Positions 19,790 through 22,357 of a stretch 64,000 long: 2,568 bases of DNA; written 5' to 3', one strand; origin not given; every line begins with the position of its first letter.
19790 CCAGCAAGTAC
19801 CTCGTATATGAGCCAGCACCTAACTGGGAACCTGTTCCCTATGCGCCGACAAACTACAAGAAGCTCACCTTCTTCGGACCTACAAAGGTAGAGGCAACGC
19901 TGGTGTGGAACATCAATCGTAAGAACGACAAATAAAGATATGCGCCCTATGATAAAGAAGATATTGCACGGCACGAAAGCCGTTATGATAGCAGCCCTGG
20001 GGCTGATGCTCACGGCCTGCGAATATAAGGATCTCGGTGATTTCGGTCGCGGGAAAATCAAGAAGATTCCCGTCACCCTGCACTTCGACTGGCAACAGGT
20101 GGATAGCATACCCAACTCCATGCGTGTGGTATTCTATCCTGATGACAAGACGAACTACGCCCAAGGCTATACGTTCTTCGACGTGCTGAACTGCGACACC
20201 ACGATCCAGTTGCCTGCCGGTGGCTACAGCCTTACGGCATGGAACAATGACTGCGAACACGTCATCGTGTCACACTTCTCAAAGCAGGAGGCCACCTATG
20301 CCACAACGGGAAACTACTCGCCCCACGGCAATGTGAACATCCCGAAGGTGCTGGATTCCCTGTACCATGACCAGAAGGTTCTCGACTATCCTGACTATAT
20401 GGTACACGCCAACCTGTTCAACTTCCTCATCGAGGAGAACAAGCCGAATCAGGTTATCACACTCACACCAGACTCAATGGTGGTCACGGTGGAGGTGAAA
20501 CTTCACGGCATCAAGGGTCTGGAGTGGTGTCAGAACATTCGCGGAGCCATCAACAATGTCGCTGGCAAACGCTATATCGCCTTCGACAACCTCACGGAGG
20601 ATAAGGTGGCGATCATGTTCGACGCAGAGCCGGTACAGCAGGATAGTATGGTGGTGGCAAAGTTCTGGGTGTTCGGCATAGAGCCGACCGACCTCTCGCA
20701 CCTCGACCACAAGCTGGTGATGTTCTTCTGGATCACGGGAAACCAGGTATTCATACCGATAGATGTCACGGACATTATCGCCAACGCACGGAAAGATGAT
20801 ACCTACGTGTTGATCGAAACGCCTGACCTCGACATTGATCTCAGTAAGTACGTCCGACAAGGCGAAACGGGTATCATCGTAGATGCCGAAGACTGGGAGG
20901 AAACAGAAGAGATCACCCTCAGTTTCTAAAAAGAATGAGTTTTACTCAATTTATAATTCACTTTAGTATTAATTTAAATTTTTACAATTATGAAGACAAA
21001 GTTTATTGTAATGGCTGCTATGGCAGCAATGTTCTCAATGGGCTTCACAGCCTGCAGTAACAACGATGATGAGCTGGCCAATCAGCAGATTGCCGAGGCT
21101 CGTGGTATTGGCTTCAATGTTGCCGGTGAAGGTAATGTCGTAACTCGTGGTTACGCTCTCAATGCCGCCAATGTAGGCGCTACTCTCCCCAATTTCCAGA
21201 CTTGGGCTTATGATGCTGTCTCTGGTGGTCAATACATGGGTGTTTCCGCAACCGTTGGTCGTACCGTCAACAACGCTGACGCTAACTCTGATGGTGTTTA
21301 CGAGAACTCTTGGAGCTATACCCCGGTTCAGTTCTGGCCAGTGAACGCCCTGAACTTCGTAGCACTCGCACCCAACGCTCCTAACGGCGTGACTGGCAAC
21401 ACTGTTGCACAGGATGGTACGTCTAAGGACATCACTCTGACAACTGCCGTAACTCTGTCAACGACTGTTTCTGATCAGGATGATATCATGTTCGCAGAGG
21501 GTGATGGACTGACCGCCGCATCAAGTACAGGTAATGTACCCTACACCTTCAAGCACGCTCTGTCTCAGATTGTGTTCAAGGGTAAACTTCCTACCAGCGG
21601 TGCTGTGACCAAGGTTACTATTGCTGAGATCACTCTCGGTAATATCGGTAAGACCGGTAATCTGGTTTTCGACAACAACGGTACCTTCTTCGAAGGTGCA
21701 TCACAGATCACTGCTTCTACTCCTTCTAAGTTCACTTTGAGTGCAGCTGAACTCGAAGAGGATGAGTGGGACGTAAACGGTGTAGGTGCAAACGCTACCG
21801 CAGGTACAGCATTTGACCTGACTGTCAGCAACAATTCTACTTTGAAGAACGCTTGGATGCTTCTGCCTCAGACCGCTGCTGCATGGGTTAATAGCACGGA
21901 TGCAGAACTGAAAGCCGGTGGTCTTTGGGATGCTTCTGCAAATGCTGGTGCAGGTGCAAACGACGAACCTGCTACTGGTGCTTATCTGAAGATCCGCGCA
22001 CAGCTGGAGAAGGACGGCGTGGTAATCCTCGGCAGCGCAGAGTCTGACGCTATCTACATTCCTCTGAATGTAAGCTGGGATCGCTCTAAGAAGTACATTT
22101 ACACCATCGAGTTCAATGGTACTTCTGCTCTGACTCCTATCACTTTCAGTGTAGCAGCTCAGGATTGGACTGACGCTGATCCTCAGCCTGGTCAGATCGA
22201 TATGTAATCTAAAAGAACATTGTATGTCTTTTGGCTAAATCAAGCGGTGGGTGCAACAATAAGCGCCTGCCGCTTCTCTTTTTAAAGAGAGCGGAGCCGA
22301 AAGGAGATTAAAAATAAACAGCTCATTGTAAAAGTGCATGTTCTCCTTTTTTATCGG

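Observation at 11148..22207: One operon joins an OmpA-family protein, a PorK/L/M/N-like type IX motor core and a complete type V pilus module inside a mobile-element-like region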

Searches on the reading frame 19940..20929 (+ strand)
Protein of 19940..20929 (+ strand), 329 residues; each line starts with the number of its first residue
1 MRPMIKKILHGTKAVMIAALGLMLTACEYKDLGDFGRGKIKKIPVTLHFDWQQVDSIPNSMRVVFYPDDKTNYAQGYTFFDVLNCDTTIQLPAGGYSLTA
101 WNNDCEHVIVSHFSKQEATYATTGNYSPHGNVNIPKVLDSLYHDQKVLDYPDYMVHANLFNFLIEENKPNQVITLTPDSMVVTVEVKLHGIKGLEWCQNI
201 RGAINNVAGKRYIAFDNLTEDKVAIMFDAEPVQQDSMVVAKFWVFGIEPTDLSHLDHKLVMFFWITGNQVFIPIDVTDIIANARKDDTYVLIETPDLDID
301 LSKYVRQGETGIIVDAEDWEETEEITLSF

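Call 6: search_protein_families(library=pfam, proteins=[window:19940-20929:+], max_evalue=0.01)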
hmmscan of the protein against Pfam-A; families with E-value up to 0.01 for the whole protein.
window:19940-20929:+ (329 aa): 1 family
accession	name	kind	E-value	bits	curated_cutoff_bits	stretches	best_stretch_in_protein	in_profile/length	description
PF17145.10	DUF5119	-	2.1e-30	106.4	27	1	27-228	2-191/191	Domain of unknown function (DUF5119)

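Call 15: search_protein_families(library=ncbifam, proteins=[window:19940-20929:+], max_evalue=0.001)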
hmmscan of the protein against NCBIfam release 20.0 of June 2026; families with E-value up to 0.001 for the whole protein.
window:19940-20929:+ (329 aa): 0 families

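Call 65: search_solved_structures(query=A5, max_evalue=1)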
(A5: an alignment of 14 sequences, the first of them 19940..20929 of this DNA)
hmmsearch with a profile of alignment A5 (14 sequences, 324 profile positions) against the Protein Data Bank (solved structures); distinct sequences matched with E-value up to 1: 3.
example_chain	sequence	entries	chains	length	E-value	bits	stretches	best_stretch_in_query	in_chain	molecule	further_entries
5cag_A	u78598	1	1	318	2.4e-11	46.1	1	21-242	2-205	Uncharacterized protein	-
6pgn_A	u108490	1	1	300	0.17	13.8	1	228-317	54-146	PagF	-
5tty_A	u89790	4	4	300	0.17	13.8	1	228-317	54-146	PagF prenyltransferase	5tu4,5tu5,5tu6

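Call 88: find_homologous_proteins(query=window:19940-20929:+, max_evalue=0.00001)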
Query window:19940-20929:+ (329 aa): 134 proteins with E <= 0.00001 among 996 candidates; the best 120 are listed.
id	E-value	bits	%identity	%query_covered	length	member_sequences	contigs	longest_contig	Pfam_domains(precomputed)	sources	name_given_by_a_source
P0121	1.4e-221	753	100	99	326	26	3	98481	PF17145.11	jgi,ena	-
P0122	1.0e-150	520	70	99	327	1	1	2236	PF17145.11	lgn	-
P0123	3.8e-145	501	68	99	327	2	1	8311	PF17145.11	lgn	-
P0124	1.1e-144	500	66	99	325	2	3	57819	PF17145.11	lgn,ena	-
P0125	1.5e-144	499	67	99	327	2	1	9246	PF17145.11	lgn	-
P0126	1.9e-141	489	65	99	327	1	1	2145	PF17145.11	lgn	-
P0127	3.5e-140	485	65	99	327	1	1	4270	PF17145.11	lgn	-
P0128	1.9e-138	479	66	96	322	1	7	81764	PF17145.11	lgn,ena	-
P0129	1.6e-137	476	65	99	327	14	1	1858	PF17145.11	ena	-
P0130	1.9e-137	476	65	97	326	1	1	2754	PF17145.11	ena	-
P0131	2.4e-137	476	64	99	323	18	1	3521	PF17145.11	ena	-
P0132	4.7e-137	475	64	99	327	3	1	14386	PF17145.11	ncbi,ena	-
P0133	1.3e-136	473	63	99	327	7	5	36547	PF17145.11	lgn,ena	-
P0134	1.5e-136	473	64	99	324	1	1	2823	PF17145.11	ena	-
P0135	6.0e-132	458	62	99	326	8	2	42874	PF17145.11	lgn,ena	-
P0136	6.8e-132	458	64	92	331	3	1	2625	PF17145.11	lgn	-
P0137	5.3e-131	455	64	93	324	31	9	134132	PF17145.11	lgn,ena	-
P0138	1.3e-125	437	59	96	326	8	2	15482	PF17145.11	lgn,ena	-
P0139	2.2e-125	436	63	93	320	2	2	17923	PF17145.11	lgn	-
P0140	1.1e-121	424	58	98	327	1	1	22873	PF17145.11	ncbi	-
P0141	7.0e-121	422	57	96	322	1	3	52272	PF17145.11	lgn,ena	-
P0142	2.1e-120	420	57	96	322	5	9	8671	PF17145.11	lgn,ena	-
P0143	4.2e-118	412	57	99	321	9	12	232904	PF17145.11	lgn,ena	-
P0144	6.1e-117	409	59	96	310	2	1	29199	PF17145.11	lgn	-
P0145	1.2e-116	408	54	100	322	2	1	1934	PF17145.11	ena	-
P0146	3.4e-116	406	56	96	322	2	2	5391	PF17145.11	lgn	-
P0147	5.0e-116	406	55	100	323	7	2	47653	PF17145.11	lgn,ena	-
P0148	4.1e-115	403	58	96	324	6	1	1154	PF17145.11,PF08842.17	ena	-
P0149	6.2e-115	402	54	95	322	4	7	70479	PF17145.11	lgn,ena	-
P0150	6.4e-115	402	55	99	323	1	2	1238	PF17145.11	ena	-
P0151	1.3e-113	398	57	93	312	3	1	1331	PF17145.11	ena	-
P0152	6.3e-113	395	54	99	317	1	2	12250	PF17145.11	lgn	-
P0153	2.2e-111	390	56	96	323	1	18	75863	PF17145.11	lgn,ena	-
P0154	4.7e-111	389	54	99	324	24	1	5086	PF17145.11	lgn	-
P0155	1.6e-109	384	72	70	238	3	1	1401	PF17145.11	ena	-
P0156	2.7e-109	383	54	95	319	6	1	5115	PF17145.11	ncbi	-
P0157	2.9e-109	383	56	94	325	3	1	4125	PF17145.11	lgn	-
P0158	1.0e-108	382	51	96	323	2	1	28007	PF17145.11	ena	-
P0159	3.9e-107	376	54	94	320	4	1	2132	PF17145.11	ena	-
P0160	2.9e-106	374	53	93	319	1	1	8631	PF17145.11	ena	-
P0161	1.3e-104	368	54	98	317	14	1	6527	PF17145.11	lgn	-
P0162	2.5e-104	367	55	96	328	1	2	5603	PF17145.11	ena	-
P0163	1.0e-102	362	52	91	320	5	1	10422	PF17145.11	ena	-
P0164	3.2e-100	354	52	96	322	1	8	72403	PF17145.11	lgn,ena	-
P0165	3.8e-100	353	51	99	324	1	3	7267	PF17145.11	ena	-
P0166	2.1e-99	351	48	94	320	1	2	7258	PF17145.11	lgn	-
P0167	2.3e-99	351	52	95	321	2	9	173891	PF17145.11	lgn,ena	-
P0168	6.7e-99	349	50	96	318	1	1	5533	PF17145.11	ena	-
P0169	8.2e-99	349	48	95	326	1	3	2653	PF17145.11,PF08842.17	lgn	-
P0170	1.8e-98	348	52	96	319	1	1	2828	PF17145.11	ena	-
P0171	3.7e-98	347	50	93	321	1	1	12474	PF17145.11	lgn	-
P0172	4.3e-98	347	52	87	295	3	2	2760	PF17145.11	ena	-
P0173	1.5e-97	345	49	90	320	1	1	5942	PF17145.11,PF08842.17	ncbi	-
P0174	1.9e-97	344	51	95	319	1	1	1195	PF17145.11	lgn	-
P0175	2.0e-97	344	50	91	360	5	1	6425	PF17145.11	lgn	-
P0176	4.1e-97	343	52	92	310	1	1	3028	PF17145.11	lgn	-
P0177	7.9e-97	342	51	92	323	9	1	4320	PF17145.11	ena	-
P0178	8.7e-97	342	50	95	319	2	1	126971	PF17145.11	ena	-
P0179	1.5e-96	342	51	93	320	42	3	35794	PF17145.11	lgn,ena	-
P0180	1.6e-96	341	49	96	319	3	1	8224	PF17145.11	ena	-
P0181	2.5e-96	341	49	97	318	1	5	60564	PF17145.11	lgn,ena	-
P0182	6.6e-96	339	50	95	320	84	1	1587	PF17145.11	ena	-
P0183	6.8e-96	339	49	97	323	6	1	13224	PF17145.11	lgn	-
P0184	7.6e-96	339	49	94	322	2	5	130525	PF17145.11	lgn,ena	-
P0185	8.0e-96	339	53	91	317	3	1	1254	PF17145.11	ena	-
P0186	1.2e-95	339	51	97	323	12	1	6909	PF17145.11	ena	-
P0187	1.3e-95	338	49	99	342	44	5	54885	PF17145.11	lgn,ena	-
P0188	2.5e-95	338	48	97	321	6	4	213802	PF17145.11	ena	-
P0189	2.7e-95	337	48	95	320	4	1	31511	PF17145.11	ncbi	-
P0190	2.0e-93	331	50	97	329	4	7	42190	PF17145.11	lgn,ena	-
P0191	9.1e-93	329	50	99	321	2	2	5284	PF17145.11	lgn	-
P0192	1.0e-92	329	49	96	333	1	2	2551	PF17145.11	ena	-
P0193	1.8e-92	328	49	94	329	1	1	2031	PF17145.11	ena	-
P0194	3.1e-92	327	48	95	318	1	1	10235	PF17145.11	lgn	-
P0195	3.3e-92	327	51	96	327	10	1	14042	PF17145.11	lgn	-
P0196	3.7e-92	327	48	94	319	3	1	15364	PF17145.11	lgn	-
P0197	5.6e-92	327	50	93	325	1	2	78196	PF17145.11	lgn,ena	-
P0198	1.7e-91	325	48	96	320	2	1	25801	PF17145.11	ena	-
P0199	3.4e-91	324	49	97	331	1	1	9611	PF17145.11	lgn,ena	-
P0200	3.5e-91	324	48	97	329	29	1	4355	PF17145.11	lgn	-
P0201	7.0e-91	323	48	97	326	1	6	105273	PF17145.11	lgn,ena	-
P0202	3.1e-89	318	48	94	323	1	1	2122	PF17145.11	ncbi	-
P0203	1.9e-88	315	46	96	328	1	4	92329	PF17145.11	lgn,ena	-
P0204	2.0e-88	315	47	93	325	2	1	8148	PF17145.11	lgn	-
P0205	4.6e-88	314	49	97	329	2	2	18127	PF17145.11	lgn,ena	-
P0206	3.9e-87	311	47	96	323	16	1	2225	PF17145.11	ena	-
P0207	4.1e-87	311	47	96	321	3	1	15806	PF17145.11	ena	-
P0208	1.9e-86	308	47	96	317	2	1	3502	PF17145.11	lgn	-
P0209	8.2e-85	303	45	96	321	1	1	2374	PF17145.11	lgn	-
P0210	1.2e-84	302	48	90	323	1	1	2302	PF17145.11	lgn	-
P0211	1.8e-84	302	44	95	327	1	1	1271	PF17145.11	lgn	-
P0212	1.6e-83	299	45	94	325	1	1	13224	PF17145.11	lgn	-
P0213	2.2e-83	298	44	94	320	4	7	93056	PF17145.11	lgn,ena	-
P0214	5.2e-83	297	44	96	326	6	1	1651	PF17145.11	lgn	-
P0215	3.7e-82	294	46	83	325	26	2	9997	PF17145.11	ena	-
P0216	5.6e-82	294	43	99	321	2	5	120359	PF17145.11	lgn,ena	-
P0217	9.1e-82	293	42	98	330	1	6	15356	PF17145.11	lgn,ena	-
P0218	1.5e-81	292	44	92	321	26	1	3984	PF17145.11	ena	-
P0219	1.9e-81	292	46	95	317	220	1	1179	PF17145.11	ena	-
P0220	2.7e-81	291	47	91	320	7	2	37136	PF17145.11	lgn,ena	-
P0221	5.1e-81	291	45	97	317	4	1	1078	PF17145.11,PF08842.17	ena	-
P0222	5.8e-81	290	47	93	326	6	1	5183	PF17145.11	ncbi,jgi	jgi:hypothetical protein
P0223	6.0e-81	290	45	94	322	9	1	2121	PF17145.11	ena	-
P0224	1.8e-80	289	45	94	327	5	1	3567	PF17145.11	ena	-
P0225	2.3e-80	288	45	96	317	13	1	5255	PF17145.11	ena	-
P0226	1.7e-79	286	46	90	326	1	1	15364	PF17145.11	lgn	-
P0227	9.4e-79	283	45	89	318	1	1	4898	PF17145.11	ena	-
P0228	1.2e-78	283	43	90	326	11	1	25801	PF17145.11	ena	-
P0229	1.2e-75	273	45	97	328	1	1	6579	PF17145.11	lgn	-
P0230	2.6e-75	272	43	86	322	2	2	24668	PF17145.11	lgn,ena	-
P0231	4.8e-75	271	44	91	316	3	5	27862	PF17145.11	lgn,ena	-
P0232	4.5e-74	268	42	95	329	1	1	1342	PF17145.11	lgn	-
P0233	1.2e-73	266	42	99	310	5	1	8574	PF17145.11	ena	-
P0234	1.7e-73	266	43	96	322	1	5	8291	PF17145.11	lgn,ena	-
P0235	1.5e-72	263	44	94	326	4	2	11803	PF17145.11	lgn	-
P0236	6.0e-72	261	42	95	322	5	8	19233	PF17145.11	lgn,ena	-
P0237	9.8e-72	260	43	91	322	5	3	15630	PF17145.11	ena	-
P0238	1.3e-71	260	44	90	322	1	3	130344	PF17145.11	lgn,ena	-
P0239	2.0e-71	259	44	88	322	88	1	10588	PF17145.11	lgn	-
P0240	3.0e-71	258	44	97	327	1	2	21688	PF17145.11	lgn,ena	-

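Call 95: predict_structure(alignment_id=A9)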
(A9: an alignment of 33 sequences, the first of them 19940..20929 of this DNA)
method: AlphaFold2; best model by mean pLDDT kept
length: 329 residues; sequences in the alignment: 33
mean_pLDDT: 84.4   pTM: 0.76
mean pLDDT of the five models: 84.4, 84.2, 83.7, 83.5, 83.3
residues with pLDDT >= 90: 213; 70-90: 54; 50-70: 24; < 50: 38
segments of 3 or more residues with pLDDT < 50: 1-6, 26-36, 309-329
pLDDT, mean of each block of 10 residues (from residue 1): 50 62 49 51 95 95 94 83 96 95 94 91 88 83 92 96 92 96 97 93 96 94 96 96 95 91 90 94 90 95 72 43 37
secondary structure, 60 per line:
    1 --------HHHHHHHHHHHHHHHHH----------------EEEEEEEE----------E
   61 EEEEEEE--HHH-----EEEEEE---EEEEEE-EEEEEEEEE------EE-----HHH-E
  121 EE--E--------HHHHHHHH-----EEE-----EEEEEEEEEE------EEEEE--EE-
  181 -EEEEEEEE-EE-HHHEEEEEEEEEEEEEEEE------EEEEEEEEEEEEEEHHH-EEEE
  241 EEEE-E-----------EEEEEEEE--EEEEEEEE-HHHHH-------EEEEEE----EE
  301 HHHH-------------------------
elements in order: H9-25 E42-49 E60-67 E78-83 E87-92 E94-102 E120-122 H134-141 E147-149 E155-164 E171-175 E182-189 E197-212 E219-232 E237-244 E258-265 E268-275 H277-281 E289-294 H301-304

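Call 98: fold_search(model_id=the predicted structure, library=pdb)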
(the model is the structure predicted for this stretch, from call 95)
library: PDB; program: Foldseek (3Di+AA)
matches with E <= 10: 1227; with E <= 0.001: 56
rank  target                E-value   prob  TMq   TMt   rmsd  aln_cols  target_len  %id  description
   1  5cag                  1.3e-18  1.00  0.59  0.68   5.9       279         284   22  Crystal structure of a putative adhesin (BACOVA_02677) from Bacteroides ovatus ATCC 8483 at 3.00 A resolution (PSI Commu (released 2015-10-14)
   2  3pay_B                2.2e-10  1.00  0.48  0.50   5.8       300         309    9  Crystal structure of a putative adhesin (BACOVA_04077) from Bacteroides ovatus at 2.50 A resolution (released 2010-11-10)
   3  3pay_C                3.6e-10  1.00  0.49  0.52   5.3       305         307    8  Crystal structure of a putative adhesin (BACOVA_04077) from Bacteroides ovatus at 2.50 A resolution (released 2010-11-10)
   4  3pay_A                1.0e-09  1.00  0.48  0.51   5.7       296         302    9  Crystal structure of a putative adhesin (BACOVA_04077) from Bacteroides ovatus at 2.50 A resolution (released 2010-11-10)
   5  3gf8                  1.1e-09  1.00  0.49  0.56   5.4       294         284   12  Crystal structure of putative polysaccharide binding proteins (DUF1812) (NP_809975.1) from BACTEROIDES THETAIOTAOMICRON  (released 2009-03-24)
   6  3pay_D                1.1e-09  1.00  0.48  0.50   5.6       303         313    8  Crystal structure of a putative adhesin (BACOVA_04077) from Bacteroides ovatus at 2.50 A resolution (released 2010-11-10)
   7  5nfi                  7.7e-09  1.00  0.45  0.52   6.2       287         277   15  The fimbrial anchor protein Mfa2 from Porphyromonas gingivalis (released 2018-02-07)
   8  4qdg_A                5.2e-08  1.00  0.45  0.49   7.6       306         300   10  Crystal structure of a putative adhesin (BT2657) from Bacteroides thetaiotaomicron VPI-5482 at 2.20 A resolution (PSI  (released 2014-06-11)
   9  4qdg_B                7.3e-08  1.00  0.46  0.50   7.2       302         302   10  Crystal structure of a putative adhesin (BT2657) from Bacteroides thetaiotaomicron VPI-5482 at 2.20 A resolution (PSI  (released 2014-06-11)
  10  3up6_A                1.2e-07  1.00  0.35  0.36   8.9       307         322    9  Crystal structure of a putative cell adhesion protein (BACOVA_04078) from Bacteroides ovatus ATCC 8483 at 2.80 A resol (released 2011-12-21)
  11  3r4r_A                1.7e-07  1.00  0.37  0.43   8.2       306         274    9  Crystal structure of a fimbrial assembly protein (BDI_3522) from Parabacteroides distasonis ATCC 8503 at 2.38 A resolu (released 2011-03-30)
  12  3up6_B                4.0e-07  1.00  0.37  0.38   8.4       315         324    7  Crystal structure of a putative cell adhesion protein (BACOVA_04078) from Bacteroides ovatus ATCC 8483 at 2.80 A resol (released 2011-12-21)
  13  3t2l                  7.7e-07  1.00  0.37  0.43   8.5       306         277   12  Crystal structure of a Putative cell adhesion protein (BF1858) from Bacteroides fragilis NCTC 9343 at 2.33 A resolution (released 2011-08-10)
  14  6bbt_B                1.3e-06  1.00  0.21  0.24  18.0       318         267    8  Structure of the major pilin protein (T-13) from Streptococcus pyogenes serotype GAS131465 (released 2018-10-24)
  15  3r4r_B                1.4e-06  1.00  0.36  0.42   8.2       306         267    8  Crystal structure of a fimbrial assembly protein (BDI_3522) from Parabacteroides distasonis ATCC 8503 at 2.38 A resolu (released 2011-03-30)
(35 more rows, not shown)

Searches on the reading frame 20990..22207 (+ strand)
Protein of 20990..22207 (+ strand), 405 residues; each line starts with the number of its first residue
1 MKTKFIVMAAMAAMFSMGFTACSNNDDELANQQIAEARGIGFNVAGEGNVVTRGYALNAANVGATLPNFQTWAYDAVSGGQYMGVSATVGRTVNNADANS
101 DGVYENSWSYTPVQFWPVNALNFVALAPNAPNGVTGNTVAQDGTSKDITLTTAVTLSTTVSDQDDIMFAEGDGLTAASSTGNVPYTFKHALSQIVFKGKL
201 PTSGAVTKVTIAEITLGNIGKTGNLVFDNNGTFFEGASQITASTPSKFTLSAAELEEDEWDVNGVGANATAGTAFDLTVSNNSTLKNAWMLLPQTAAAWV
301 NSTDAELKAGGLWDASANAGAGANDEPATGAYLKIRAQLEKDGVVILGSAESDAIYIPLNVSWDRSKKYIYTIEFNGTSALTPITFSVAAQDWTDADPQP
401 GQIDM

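Call 6: search_protein_families(library=pfam, proteins=[window:20990-22207:+], max_evalue=0.01)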
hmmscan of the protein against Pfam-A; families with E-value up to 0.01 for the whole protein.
window:20990-22207:+ (405 aa): 1 family
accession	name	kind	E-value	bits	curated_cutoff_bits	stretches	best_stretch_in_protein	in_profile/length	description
PF13149.12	Mfa_like_1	-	1e-12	49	27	1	86-393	17-246/246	Fimbrillin-like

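Call 15: search_protein_families(library=ncbifam, proteins=[window:20990-22207:+], max_evalue=0.001)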
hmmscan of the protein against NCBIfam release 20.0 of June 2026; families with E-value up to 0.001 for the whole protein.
window:20990-22207:+ (405 aa): 0 families
